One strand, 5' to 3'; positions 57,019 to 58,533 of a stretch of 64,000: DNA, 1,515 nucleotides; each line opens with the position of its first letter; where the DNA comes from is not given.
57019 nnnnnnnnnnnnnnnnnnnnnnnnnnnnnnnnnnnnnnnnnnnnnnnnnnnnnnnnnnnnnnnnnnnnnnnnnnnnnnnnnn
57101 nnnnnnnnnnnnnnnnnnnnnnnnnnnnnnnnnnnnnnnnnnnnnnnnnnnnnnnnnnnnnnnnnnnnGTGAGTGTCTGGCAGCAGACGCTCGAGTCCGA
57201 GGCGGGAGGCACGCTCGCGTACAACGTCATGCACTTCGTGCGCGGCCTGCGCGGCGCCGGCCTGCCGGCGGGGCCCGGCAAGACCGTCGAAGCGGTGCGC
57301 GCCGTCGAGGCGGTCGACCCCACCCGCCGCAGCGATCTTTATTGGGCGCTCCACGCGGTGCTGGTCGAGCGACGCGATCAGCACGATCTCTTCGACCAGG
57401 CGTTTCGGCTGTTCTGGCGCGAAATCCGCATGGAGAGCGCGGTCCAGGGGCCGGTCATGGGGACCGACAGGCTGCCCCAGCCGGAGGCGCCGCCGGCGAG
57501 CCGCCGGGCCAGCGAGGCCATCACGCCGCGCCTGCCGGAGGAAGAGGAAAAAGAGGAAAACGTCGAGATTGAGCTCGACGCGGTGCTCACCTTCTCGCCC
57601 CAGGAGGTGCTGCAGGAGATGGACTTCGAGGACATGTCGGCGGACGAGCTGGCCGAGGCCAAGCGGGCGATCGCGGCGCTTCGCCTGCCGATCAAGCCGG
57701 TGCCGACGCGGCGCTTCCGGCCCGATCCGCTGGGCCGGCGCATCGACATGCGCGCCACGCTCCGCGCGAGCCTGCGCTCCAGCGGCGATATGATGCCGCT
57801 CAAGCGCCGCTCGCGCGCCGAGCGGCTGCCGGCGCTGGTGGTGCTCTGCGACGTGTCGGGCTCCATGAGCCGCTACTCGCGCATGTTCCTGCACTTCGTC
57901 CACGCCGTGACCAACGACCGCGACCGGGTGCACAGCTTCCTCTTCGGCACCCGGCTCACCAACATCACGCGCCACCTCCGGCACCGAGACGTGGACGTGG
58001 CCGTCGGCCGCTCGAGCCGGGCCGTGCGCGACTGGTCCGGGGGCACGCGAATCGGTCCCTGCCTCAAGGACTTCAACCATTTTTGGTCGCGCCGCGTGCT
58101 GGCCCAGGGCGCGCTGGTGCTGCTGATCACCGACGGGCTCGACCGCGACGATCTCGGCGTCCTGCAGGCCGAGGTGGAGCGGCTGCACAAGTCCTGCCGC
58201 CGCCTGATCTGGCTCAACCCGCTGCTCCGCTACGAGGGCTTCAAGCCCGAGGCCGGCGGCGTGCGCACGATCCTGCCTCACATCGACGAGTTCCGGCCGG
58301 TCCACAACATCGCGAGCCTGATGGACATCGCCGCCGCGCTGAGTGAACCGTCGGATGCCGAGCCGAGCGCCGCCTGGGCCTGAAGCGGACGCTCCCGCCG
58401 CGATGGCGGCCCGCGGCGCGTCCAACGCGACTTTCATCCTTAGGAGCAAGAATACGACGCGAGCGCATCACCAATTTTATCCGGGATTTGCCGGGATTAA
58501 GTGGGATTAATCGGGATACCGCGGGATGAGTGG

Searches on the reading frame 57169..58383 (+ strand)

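Call 60: search_protein_families(library=pfam, proteins=[window:57169-58383:+], max_evalue=0.0001)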
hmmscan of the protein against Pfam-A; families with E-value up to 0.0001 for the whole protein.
window:57169-58383:+ (404 aa): 1 family
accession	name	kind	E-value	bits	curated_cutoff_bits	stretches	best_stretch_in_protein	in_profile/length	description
PF05762.20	VWA_CoxE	-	3.7e-69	233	26.4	1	175-383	9-221/222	VWA domain containing CoxE-like protein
